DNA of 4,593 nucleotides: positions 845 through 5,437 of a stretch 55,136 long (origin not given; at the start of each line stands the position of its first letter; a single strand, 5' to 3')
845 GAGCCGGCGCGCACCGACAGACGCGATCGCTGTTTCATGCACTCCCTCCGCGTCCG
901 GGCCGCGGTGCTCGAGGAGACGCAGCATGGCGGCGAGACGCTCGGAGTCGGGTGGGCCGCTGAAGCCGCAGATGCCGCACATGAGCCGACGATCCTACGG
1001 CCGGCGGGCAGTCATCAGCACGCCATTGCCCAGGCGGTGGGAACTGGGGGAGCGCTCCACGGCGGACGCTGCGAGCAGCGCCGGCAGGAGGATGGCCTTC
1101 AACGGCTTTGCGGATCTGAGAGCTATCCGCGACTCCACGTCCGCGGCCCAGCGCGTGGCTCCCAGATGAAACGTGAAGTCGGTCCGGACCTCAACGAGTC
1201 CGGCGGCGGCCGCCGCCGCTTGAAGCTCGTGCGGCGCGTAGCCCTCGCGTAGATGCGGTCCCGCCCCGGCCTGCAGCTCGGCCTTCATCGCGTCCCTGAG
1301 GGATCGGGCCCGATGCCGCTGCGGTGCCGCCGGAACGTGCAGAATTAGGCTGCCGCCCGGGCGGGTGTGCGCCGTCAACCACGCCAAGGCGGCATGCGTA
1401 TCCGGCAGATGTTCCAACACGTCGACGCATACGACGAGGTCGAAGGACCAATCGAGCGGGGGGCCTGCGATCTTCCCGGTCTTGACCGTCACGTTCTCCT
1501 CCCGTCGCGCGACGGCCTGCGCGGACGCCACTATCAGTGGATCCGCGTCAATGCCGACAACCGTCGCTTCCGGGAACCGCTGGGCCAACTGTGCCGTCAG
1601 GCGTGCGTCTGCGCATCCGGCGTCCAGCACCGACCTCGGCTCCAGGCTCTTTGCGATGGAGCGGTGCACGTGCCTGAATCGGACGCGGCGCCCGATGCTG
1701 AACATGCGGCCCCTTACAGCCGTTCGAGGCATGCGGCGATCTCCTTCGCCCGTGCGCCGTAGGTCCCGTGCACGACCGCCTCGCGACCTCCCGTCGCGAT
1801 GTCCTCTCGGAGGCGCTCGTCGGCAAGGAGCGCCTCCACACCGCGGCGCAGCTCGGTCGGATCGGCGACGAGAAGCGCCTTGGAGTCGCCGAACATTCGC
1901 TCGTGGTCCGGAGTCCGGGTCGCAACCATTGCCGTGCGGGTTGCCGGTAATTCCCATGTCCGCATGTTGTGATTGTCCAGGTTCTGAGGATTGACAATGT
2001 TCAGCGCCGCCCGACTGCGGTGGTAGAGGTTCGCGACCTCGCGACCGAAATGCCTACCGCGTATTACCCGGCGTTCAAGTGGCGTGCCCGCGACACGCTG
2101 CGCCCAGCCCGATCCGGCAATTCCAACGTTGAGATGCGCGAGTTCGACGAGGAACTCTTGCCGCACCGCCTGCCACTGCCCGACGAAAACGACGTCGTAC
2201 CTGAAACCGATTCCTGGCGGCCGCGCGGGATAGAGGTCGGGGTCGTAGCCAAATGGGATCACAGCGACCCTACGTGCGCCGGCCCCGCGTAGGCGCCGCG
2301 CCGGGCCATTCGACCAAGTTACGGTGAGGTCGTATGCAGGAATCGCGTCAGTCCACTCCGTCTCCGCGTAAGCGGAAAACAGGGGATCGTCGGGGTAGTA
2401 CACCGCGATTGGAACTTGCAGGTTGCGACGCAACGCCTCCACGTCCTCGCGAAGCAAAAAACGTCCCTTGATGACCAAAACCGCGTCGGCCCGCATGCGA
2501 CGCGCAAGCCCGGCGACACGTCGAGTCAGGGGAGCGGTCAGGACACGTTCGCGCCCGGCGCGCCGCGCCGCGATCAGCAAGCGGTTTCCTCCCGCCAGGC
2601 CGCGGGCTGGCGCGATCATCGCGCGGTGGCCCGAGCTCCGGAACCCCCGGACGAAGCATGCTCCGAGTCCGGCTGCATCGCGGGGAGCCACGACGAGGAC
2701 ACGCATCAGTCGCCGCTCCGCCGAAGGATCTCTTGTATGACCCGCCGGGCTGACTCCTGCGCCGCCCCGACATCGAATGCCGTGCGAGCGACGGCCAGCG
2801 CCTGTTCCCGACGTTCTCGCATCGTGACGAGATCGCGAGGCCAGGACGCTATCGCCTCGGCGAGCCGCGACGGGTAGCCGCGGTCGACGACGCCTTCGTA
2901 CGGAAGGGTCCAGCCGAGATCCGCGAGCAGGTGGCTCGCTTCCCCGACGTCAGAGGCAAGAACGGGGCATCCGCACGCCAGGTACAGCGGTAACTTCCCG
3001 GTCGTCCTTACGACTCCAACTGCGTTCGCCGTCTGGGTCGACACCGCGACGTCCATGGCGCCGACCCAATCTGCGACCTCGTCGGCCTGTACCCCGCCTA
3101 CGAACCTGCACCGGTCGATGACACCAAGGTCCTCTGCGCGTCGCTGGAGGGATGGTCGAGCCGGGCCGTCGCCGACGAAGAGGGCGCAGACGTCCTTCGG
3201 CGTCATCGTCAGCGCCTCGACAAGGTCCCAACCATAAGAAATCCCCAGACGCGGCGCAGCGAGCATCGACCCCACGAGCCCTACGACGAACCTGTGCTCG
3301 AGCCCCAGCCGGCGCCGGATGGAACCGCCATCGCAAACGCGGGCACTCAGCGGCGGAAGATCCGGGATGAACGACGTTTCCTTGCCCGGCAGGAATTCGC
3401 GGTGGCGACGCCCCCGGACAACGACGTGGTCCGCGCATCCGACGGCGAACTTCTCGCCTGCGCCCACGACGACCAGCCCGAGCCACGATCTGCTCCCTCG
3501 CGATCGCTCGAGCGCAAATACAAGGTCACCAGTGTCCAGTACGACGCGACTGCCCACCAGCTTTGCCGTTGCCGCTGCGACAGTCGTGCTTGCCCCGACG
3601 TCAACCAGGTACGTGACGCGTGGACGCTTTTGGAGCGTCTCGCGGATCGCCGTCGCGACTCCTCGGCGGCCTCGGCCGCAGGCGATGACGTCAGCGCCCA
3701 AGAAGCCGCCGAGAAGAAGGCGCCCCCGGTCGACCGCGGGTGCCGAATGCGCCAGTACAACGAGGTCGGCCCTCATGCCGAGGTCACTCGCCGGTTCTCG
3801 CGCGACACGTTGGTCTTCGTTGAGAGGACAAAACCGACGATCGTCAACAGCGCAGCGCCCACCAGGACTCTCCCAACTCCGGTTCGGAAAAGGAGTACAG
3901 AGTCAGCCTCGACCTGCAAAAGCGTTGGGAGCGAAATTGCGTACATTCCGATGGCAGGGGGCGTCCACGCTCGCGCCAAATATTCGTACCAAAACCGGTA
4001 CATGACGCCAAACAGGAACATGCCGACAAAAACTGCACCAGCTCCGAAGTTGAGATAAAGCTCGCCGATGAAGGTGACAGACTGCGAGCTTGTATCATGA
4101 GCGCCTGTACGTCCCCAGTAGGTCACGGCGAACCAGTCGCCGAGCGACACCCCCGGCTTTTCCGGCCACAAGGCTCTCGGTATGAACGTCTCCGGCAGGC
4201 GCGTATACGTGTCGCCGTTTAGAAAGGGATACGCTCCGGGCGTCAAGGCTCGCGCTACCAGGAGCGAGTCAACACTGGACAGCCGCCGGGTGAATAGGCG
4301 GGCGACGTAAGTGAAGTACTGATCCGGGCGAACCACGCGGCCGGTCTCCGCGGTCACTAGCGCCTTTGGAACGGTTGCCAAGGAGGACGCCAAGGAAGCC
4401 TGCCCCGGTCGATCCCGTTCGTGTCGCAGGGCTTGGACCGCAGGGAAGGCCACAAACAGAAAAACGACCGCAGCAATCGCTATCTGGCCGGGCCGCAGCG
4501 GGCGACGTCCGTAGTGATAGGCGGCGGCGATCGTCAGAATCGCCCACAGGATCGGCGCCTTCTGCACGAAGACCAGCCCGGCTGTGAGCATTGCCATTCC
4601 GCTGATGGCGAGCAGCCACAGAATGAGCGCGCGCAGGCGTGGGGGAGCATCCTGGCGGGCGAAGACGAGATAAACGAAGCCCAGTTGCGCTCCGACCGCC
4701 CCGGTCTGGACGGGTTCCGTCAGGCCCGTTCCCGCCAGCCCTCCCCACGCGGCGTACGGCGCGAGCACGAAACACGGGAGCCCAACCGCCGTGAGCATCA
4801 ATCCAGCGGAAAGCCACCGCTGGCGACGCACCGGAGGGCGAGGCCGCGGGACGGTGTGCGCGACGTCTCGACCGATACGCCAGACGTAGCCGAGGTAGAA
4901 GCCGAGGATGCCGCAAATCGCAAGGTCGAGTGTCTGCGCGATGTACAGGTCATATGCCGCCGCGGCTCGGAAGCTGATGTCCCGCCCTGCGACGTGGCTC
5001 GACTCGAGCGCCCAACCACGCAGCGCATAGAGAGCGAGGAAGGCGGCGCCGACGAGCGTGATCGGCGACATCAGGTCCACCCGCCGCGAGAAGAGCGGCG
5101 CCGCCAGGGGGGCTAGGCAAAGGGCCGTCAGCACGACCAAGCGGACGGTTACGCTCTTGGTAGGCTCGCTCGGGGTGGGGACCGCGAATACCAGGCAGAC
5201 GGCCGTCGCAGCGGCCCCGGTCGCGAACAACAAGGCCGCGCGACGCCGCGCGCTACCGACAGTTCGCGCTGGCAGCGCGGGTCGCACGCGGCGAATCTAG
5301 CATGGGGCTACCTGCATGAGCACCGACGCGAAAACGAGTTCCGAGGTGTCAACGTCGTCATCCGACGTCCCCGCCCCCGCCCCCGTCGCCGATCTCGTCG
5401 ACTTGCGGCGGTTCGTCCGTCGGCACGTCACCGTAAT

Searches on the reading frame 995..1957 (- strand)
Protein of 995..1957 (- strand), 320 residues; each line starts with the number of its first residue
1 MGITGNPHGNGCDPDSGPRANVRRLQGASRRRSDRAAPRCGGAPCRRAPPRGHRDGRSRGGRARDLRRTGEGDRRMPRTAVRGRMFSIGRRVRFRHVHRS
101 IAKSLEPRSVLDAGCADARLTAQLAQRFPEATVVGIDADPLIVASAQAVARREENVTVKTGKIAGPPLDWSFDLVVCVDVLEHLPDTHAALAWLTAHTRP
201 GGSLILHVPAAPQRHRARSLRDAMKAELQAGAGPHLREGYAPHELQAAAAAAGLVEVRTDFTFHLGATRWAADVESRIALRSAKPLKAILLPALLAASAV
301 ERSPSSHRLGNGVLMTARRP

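Call 10: search_protein_families(library=pfam, proteins=[window:995-1957:-], max_evalue=0.001)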
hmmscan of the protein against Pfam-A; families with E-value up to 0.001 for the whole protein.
window:995-1957:- (320 aa): 7 families
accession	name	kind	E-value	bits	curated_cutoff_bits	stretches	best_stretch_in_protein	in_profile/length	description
PF13489.12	Methyltransf_23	-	8.1e-18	65.1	27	1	95-255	11-160/164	Methyltransferase domain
PF13649.12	Methyltransf_25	-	3.1e-16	60.3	27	1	110-202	1-97/97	Methyltransferase domain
PF08242.18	Methyltransf_12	-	5.9e-16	59.4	30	1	111-204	1-98/98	Methyltransferase domain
PF08241.18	Methyltransf_11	-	8.4e-15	55.6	21.2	1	111-206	1-95/95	Methyltransferase domain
PF13847.12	Methyltransf_31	-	5.6e-13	49.2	27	1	109-210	6-113/145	Methyltransferase domain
PF05401.17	NodS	-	0.00032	21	24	1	104-206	41-144/201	Nodulation protein S (NodS)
PF05175.20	MTS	-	0.001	19.2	23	0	106-177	31-104/170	Methyltransferase small domain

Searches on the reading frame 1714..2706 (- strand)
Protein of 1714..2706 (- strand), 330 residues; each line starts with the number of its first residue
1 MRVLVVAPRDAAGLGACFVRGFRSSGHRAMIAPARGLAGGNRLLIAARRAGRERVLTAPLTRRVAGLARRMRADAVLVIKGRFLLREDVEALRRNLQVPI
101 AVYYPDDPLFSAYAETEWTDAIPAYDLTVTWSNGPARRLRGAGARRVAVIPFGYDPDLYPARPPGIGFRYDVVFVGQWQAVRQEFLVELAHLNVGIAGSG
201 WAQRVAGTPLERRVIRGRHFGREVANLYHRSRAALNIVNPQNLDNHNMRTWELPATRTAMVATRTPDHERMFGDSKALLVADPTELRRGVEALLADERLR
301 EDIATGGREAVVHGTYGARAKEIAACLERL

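Call 10: search_protein_families(library=pfam, proteins=[window:1714-2706:-], max_evalue=0.001)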
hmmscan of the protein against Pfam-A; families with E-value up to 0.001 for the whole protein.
window:1714-2706:- (330 aa): 1 family
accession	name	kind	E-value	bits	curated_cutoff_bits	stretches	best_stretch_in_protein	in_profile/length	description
PF13524.12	Glyco_trans_1_2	-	1.3e-19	71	25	1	182-324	1-143/144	Glycosyl transferase-like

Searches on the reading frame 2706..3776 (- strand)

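Call 10: search_protein_families(library=pfam, proteins=[window:2706-3776:-], max_evalue=0.001)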
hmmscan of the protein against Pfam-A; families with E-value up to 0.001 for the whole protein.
window:2706-3776:- (356 aa): 2 families
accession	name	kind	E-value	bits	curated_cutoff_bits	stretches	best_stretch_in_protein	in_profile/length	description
PF13692.12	Glyco_trans_1_4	-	9.3e-14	52.3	27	1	163-310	2-137/142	Glycosyl transferases group 1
PF00534.26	Glycos_transf_1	-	1.7e-08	34.6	26.4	1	193-316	45-159/172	Glycosyl transferases group 1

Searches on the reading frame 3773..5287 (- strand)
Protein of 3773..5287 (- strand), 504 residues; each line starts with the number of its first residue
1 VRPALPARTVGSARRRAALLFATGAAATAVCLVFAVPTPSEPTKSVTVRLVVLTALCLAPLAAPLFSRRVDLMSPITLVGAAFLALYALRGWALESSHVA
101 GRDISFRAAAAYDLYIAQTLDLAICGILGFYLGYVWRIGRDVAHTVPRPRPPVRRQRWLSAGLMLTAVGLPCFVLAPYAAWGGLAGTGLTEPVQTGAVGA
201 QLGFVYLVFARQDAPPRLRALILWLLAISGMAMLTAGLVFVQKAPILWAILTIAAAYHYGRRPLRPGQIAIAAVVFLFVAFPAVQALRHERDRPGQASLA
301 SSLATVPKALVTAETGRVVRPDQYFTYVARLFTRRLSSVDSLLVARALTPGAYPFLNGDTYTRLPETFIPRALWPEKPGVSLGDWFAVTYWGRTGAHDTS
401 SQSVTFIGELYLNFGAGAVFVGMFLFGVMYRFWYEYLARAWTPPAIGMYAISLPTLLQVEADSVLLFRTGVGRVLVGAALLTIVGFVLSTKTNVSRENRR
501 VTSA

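Call 10: search_protein_families(library=pfam, proteins=[window:3773-5287:-], max_evalue=0.001)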
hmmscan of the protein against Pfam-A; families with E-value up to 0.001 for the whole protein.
window:3773-5287:- (504 aa): 2 families
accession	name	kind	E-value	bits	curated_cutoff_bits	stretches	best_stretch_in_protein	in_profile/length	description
PF14296.11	O-ag_pol_Wzy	-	0.00018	20.8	26.6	1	403-443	379-419/468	O-antigen polysaccharide polymerase Wzy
PF01901.21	O_anti_polymase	-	0.00045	20.1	24.2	0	404-453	267-315/335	Putative O-antigen polymerase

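Call 61: search_protein_families(library=ncbifam, proteins=[window:3773-5287:-], max_evalue=0.01)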
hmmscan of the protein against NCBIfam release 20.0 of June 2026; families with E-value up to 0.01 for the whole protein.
window:3773-5287:- (504 aa): 2 families
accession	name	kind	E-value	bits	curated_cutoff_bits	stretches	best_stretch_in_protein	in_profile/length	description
NF046084.1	XrtY_assoc_Wzy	equivalog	7.4e-08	31.4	420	1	243-430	225-406/472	exosortase Y-associated Wzy-like protein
TIGR04370.1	glyco_rpt_poly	subfamily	4.6e-07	29.2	40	1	405-453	321-368/396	oligosaccharide repeat unit polymerase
